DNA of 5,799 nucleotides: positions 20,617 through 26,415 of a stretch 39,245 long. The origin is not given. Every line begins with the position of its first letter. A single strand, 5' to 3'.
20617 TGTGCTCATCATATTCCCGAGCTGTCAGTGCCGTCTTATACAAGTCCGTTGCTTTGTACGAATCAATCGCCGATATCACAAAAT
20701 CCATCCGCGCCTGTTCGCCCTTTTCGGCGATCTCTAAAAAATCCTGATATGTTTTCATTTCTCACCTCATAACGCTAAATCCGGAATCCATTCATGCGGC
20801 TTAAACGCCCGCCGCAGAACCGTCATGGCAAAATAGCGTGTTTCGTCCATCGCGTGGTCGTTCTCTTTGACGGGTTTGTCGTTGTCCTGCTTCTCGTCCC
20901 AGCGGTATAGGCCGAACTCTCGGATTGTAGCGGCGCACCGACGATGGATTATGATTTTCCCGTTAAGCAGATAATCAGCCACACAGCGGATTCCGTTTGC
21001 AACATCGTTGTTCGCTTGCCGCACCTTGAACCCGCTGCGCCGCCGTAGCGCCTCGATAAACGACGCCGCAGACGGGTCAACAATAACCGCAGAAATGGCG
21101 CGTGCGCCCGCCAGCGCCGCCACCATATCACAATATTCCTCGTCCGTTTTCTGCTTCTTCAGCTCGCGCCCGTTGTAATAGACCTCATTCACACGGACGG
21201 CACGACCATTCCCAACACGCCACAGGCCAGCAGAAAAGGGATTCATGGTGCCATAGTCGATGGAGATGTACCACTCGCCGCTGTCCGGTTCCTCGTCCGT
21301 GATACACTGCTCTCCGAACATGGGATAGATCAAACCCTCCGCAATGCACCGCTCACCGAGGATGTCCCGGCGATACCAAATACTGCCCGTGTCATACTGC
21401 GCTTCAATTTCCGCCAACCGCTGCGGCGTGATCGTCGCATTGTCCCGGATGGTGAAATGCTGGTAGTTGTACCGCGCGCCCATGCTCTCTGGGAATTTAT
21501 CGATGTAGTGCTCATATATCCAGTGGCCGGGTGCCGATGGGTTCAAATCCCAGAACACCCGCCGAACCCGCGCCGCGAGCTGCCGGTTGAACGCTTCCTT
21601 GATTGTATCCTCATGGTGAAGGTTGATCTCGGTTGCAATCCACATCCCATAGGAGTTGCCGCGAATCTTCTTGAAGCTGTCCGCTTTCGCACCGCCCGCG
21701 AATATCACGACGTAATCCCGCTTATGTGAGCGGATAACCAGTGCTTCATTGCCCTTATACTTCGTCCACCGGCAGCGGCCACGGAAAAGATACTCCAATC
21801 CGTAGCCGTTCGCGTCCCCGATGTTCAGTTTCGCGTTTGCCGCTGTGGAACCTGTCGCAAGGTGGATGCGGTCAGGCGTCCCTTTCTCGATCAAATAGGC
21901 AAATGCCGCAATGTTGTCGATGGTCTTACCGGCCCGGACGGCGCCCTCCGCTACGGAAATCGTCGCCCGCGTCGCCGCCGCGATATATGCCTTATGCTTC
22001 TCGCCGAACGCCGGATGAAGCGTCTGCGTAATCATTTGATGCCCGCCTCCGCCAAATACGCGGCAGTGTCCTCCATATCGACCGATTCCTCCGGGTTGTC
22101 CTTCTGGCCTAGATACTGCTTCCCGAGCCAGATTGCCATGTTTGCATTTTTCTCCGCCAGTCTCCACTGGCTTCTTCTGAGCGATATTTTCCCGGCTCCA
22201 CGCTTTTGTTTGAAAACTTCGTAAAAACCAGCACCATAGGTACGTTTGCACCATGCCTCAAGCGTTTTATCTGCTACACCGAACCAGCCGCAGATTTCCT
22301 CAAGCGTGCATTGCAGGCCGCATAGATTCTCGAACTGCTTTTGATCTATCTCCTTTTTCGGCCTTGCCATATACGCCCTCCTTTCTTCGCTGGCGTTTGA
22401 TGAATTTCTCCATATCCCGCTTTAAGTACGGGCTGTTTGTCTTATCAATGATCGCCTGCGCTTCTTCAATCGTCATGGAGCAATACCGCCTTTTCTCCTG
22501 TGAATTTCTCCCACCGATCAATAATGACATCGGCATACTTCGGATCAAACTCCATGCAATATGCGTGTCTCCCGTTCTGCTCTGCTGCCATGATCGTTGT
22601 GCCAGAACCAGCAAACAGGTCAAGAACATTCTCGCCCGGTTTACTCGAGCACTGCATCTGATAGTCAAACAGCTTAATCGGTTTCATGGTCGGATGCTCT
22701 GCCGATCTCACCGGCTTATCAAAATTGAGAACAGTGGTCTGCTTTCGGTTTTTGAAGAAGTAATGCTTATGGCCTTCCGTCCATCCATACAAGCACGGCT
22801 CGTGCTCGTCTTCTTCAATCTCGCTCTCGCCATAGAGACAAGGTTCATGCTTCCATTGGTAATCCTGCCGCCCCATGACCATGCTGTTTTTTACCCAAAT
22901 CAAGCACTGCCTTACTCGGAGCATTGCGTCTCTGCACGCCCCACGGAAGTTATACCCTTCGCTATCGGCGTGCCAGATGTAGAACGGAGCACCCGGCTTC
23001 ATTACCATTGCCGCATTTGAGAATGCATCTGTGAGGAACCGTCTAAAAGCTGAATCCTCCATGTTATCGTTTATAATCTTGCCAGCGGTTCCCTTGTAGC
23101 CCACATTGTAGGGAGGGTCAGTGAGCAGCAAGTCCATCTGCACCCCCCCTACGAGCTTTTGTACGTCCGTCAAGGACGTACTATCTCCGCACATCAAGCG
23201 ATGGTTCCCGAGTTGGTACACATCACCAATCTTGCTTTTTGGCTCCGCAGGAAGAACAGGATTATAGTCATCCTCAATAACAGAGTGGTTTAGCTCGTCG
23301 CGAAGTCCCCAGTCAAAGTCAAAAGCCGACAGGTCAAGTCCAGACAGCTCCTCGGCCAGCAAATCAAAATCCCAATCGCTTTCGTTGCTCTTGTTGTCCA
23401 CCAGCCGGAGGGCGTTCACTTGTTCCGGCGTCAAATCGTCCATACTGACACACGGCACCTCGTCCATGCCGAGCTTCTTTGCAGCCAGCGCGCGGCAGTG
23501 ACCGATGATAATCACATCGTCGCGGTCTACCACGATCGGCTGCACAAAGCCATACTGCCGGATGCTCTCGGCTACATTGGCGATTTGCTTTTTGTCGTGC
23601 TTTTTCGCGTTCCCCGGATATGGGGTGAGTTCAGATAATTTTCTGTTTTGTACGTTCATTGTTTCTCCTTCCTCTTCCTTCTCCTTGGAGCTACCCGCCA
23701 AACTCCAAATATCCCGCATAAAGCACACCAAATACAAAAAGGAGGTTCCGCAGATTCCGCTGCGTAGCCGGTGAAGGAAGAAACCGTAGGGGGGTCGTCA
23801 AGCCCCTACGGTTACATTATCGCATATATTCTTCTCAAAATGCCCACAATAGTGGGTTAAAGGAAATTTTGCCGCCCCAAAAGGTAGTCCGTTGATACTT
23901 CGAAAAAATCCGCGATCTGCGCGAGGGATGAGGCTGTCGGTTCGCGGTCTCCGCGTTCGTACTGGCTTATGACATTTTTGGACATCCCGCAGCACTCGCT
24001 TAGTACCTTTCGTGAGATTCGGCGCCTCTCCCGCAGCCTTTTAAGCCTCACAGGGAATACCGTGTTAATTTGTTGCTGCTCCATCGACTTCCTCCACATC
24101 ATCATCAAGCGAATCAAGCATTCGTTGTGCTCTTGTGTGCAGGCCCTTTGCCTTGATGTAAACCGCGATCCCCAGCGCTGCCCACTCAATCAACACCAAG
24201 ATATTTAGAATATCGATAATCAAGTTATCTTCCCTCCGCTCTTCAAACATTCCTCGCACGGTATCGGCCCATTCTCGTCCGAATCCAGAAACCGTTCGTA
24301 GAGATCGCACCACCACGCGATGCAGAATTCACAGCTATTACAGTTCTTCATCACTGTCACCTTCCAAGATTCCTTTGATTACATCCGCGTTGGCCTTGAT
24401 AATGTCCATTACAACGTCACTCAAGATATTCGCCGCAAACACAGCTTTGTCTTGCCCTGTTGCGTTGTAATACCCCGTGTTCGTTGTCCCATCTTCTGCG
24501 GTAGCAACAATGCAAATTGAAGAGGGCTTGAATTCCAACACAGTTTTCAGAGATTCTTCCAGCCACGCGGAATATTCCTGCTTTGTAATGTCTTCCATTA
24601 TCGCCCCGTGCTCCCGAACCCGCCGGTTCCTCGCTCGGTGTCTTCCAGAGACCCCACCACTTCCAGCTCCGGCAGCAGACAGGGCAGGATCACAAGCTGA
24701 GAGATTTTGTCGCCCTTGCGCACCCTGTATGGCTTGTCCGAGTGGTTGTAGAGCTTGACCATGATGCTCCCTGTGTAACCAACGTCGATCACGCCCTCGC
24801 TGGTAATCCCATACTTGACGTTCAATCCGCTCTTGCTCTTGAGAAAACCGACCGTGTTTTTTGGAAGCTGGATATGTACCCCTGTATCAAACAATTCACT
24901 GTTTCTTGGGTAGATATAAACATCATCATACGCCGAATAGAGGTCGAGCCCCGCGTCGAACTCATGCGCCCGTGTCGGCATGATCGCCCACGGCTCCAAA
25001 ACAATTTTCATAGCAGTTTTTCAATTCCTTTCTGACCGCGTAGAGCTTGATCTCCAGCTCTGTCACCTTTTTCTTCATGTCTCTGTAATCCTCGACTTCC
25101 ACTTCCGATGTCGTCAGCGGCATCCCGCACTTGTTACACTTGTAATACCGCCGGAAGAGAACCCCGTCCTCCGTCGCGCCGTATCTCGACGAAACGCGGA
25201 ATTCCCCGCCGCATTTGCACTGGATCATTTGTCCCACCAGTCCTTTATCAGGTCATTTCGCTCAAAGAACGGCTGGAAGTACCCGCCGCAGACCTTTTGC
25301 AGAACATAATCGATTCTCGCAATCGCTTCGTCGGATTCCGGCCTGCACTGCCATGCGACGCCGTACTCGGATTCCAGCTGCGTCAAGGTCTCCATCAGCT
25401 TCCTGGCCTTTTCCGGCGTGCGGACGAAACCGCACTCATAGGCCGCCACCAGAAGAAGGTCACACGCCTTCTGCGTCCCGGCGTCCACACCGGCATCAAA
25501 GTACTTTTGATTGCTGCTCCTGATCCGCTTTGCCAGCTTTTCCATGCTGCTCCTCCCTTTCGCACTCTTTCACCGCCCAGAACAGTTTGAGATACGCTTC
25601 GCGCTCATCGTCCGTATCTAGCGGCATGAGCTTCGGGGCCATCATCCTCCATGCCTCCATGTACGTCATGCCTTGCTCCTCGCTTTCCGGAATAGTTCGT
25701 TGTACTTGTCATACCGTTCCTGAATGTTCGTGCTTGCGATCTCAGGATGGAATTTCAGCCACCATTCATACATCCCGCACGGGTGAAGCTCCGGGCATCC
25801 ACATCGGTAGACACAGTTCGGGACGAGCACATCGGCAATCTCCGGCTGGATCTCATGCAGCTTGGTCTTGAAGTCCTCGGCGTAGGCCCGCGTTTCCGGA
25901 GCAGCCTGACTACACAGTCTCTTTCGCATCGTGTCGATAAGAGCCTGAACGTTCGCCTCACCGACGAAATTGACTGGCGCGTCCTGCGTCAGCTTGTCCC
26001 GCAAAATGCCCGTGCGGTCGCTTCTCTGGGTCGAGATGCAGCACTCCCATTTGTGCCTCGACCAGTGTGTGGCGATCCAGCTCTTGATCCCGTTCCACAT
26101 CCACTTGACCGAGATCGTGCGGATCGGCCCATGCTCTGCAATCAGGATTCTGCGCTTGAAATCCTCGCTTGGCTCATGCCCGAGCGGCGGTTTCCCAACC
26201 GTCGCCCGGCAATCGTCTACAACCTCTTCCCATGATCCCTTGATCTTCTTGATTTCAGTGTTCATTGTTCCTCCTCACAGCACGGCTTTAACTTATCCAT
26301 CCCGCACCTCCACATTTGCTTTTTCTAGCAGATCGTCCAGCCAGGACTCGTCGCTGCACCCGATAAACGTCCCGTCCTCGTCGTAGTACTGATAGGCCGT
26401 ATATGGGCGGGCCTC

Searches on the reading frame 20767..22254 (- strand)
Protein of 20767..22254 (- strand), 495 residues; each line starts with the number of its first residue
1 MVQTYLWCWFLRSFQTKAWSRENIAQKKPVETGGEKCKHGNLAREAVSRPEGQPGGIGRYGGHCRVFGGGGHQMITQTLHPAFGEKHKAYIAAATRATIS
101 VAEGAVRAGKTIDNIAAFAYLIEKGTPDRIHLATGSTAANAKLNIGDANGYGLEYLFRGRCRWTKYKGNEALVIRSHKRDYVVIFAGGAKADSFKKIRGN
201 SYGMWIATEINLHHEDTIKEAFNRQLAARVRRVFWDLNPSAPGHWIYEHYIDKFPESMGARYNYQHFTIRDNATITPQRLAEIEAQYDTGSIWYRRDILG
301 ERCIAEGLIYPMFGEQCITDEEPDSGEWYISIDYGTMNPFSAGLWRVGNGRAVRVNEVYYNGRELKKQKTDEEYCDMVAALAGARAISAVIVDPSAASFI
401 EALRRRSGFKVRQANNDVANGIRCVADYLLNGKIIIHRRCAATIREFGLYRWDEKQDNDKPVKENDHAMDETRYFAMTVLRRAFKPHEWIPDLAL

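Call 8: search_protein_families(library=pfam, proteins=[window:20767-22254:-], max_evalue=0.01)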
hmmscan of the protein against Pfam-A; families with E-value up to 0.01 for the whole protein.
window:20767-22254:- (495 aa): 3 families
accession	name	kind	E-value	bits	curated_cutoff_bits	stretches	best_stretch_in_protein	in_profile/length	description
PF03237.21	Terminase_6N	-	7e-06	26.3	22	1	142-312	41-210/215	Terminase large subunit, T4likevirus-type, N-terminal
PF04466.19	Terminase_3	-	1.5e-05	25.1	23.2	1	176-301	75-201/201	Phage terminase large subunit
PF17289.8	Terminase_6C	-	8.3e-05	23.1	22.6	1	356-476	24-152/155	Terminase RNaseH-like domain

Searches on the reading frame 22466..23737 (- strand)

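Call 81: search_protein_families(library=pfam, proteins=[window:22466-23737:-], max_evalue=0.01)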
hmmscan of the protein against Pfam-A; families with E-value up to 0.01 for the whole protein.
window:22466-23737:- (423 aa): 3 families
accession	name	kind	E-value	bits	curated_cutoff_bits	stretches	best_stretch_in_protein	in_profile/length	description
PF01555.25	N6_N4_Mtase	-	3.2e-24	86.5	26.7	1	202-405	2-219/221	DNA methylase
PF02195.25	ParB_N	-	9.7e-08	32.4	26.3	1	45-115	20-93/95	ParB N-terminal domain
PF03602.21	Cons_hypoth95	-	7.2e-05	23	24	1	348-415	22-90/182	Conserved hypothetical protein 95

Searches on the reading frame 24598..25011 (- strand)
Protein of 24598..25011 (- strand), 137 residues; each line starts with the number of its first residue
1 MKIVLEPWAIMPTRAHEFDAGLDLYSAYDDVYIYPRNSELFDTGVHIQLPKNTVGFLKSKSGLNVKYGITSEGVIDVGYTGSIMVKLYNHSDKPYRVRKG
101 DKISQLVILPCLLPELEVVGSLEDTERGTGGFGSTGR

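Call 86: search_protein_families(library=pfam, proteins=[window:24598-25011:-], max_evalue=0.001)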
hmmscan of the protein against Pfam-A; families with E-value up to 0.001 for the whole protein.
window:24598-25011:- (137 aa): 2 families
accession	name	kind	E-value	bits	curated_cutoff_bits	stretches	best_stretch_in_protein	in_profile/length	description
PF00692.24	dUTPase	-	2.5e-30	105.3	22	1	9-136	3-129/129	dUTPase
PF22769.1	DCD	-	1.6e-08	35.2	27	1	29-108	69-150/153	dCTP deaminase-like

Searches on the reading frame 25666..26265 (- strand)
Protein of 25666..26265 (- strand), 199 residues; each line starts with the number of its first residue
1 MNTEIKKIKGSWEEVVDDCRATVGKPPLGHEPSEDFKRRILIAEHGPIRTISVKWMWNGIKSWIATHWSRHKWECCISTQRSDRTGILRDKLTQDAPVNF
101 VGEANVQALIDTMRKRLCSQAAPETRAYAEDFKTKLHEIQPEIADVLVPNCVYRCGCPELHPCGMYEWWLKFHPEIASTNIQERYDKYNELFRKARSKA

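Call 86: search_protein_families(library=pfam, proteins=[window:25666-26265:-], max_evalue=0.001)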
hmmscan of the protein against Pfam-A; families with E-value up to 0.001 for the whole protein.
window:25666-26265:- (199 aa): 1 family
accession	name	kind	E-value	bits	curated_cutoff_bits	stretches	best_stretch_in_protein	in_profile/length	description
PF02511.20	Thy1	-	2.8e-06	27.7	24.8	1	90-142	139-191/191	Thymidylate synthase complementing protein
